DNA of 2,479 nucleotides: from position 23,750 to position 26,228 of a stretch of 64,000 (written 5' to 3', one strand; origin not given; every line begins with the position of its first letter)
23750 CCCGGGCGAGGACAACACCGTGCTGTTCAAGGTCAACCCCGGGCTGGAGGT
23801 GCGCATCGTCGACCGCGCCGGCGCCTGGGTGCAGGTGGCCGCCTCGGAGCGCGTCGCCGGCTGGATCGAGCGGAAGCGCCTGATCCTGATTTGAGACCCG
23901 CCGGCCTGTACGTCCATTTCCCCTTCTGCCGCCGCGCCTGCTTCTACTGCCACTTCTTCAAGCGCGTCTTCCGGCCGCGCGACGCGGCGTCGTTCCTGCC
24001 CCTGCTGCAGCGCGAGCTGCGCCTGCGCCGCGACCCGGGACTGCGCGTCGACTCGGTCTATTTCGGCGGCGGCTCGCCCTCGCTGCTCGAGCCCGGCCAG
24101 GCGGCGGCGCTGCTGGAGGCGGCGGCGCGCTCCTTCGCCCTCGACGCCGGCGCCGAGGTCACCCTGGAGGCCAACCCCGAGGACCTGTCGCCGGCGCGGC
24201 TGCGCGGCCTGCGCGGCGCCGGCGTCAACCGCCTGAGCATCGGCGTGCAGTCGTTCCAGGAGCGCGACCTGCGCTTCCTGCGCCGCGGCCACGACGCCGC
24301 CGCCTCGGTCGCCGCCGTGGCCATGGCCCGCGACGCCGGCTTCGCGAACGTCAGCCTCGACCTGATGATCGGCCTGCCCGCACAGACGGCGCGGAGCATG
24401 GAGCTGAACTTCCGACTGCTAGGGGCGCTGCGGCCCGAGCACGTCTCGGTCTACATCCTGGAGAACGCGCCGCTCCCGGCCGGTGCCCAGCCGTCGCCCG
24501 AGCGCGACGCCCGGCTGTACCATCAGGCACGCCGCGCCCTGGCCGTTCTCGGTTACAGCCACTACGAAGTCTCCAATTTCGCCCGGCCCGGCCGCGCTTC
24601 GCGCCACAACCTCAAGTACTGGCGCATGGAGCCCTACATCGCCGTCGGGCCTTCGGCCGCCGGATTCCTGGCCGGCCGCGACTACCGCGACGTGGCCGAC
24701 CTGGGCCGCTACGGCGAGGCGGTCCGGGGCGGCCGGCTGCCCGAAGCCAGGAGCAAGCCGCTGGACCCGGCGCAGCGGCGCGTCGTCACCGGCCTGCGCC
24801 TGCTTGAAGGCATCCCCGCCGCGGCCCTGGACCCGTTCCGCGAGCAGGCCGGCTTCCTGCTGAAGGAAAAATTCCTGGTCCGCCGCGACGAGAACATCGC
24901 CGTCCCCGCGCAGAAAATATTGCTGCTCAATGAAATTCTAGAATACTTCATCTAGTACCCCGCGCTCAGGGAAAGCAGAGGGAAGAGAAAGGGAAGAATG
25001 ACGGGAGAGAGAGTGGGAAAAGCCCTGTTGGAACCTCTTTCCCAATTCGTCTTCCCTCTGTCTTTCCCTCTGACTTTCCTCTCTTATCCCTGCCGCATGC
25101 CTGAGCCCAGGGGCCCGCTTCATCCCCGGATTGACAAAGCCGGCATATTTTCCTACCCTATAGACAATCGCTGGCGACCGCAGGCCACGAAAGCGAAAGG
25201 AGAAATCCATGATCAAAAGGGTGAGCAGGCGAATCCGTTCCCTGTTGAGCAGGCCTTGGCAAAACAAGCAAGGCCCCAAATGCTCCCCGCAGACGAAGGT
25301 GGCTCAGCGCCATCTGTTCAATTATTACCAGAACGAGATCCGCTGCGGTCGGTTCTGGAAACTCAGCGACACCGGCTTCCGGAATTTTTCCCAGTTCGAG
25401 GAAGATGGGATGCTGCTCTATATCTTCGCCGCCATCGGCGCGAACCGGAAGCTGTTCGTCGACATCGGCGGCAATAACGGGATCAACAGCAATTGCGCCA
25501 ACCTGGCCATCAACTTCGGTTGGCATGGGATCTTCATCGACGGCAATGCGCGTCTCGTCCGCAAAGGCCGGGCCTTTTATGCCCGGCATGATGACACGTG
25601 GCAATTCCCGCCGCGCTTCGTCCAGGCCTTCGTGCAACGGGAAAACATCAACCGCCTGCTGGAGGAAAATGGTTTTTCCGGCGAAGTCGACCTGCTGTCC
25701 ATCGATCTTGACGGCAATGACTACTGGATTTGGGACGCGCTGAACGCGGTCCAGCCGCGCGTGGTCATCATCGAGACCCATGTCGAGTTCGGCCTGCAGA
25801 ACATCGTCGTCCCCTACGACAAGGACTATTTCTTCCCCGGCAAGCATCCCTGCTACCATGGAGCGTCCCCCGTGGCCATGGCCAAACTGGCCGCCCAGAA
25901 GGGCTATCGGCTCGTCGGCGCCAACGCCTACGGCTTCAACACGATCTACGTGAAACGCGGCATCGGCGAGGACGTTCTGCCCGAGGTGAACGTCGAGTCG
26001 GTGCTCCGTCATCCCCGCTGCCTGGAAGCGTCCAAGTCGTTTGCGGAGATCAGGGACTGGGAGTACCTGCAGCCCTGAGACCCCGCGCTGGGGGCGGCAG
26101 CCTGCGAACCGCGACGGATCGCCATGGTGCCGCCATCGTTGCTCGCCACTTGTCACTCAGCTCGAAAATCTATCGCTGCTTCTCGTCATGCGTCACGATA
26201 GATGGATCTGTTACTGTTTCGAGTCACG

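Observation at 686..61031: Intergenic space is tiled by a modular vocabulary of tandem 6- and 7-nt micro-arrays that matches no element family I know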

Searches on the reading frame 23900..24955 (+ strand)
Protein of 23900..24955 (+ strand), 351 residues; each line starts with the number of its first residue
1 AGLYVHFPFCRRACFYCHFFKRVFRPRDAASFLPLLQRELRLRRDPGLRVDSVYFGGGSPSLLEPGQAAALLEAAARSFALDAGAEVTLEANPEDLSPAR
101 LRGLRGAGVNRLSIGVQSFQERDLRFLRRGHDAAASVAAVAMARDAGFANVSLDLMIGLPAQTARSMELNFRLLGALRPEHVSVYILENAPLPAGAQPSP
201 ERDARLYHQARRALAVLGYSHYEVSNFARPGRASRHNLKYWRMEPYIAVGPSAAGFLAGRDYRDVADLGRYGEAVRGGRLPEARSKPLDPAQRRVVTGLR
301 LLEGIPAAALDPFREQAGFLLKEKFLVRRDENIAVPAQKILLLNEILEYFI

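Call 94: search_protein_families(library=ncbifam, proteins=[window:23900-24955:+], max_evalue=0.001)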
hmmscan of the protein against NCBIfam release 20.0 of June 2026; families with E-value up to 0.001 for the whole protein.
window:23900-24955:+ (351 aa): 22 families
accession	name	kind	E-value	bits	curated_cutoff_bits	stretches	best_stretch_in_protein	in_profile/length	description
TIGR00539.1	hemN_rel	equivalog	3.3e-66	223.8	205.4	1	3-328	3-340/361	radical SAM family heme chaperone HemW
TIGR04107.1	rSAM_HutW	equivalog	2.6e-45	155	400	1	3-282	42-336/419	heme anaerobic degradation radical SAM methyltransferase ChuW/HutW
NF005133.0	PRK06582.1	equivalog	3e-42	145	597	1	3-254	14-275/390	coproporphyrinogen III oxidase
NF006067.1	PRK08208.1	equivalog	2.6e-40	138.7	380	1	3-256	38-300/427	STM4012 family radical SAM protein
NF004567.0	PRK05904.1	equivalog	1.4e-37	129.7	355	1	3-345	9-347/353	coproporphyrinogen III oxidase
TIGR03994.1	rSAM_HemZ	equivalog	3.4e-34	118.6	321.4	1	2-187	86-276/401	coproporphyrinogen dehydrogenase HemZ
TIGR00538.1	hemN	equivalog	5.3e-33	114.5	324.95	1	3-191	52-244/454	oxygen-independent coproporphyrinogen III oxidase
NF006385.0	PRK08629.1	equivalog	7e-32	110.8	355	1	3-287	55-339/439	coproporphyrinogen III oxidase family protein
NF006061.0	PRK08207.1-4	equivalog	1.4e-24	86.8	702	1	3-187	176-368/501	coproporphyrinogen III oxidase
NF006064.0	PRK08207.2-2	equivalog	3.9e-23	82.2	504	1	2-187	146-338/465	coproporphyrinogen III oxidase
NF006060.0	PRK08207.1-3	equivalog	1.7e-22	79.8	653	1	2-185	151-342/477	coproporphyrinogen III oxidase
NF006066.0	PRK08207.2-5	equivalog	1.8e-19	69.7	1117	1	3-187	193-384/518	coproporphyrinogen III oxidase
NF006059.0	PRK08207.1-1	equivalog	2.5e-19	69.3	1012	1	3-187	174-366/496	coproporphyrinogen III oxidase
TIGR04419.1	no_iron_rSAM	equivalog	7.8e-14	52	300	1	67-258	59-258/378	HemN-related non-iron pseudo-SAM protein PsgB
NF006063.0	PRK08207.2-1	equivalog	1.3e-13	50.4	1074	1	3-187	195-386/518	coproporphyrinogen III oxidase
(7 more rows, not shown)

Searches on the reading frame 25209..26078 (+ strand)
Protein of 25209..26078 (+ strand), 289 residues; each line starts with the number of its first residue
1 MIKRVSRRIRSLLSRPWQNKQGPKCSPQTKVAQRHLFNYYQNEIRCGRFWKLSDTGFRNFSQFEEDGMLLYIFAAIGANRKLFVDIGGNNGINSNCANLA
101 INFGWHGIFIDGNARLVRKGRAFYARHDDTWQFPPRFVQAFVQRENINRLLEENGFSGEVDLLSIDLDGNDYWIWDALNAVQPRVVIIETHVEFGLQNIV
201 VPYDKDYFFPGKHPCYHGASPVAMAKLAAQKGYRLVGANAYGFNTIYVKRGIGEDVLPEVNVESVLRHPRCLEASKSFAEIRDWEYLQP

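Call 12: search_protein_families(library=pfam, proteins=[window:25209-26078:+])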
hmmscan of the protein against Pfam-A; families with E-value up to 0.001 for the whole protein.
window:25209-26078:+ (289 aa): 1 family
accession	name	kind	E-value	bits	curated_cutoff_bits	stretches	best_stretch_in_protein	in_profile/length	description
PF05050.19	Methyltransf_21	-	0.00028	21.5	22.7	0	141-192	96-150/173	Methyltransferase FkbM domain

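Call 94: search_protein_families(library=ncbifam, proteins=[window:25209-26078:+], max_evalue=0.001)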
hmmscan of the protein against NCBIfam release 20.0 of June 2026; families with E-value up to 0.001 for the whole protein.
window:25209-26078:+ (289 aa): 1 family
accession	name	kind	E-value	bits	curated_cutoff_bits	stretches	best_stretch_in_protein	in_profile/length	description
TIGR02998.1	RraA_entero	equivalog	0.00073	19.6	241.25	0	62-117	41-99/161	ribonuclease E activity regulator RraA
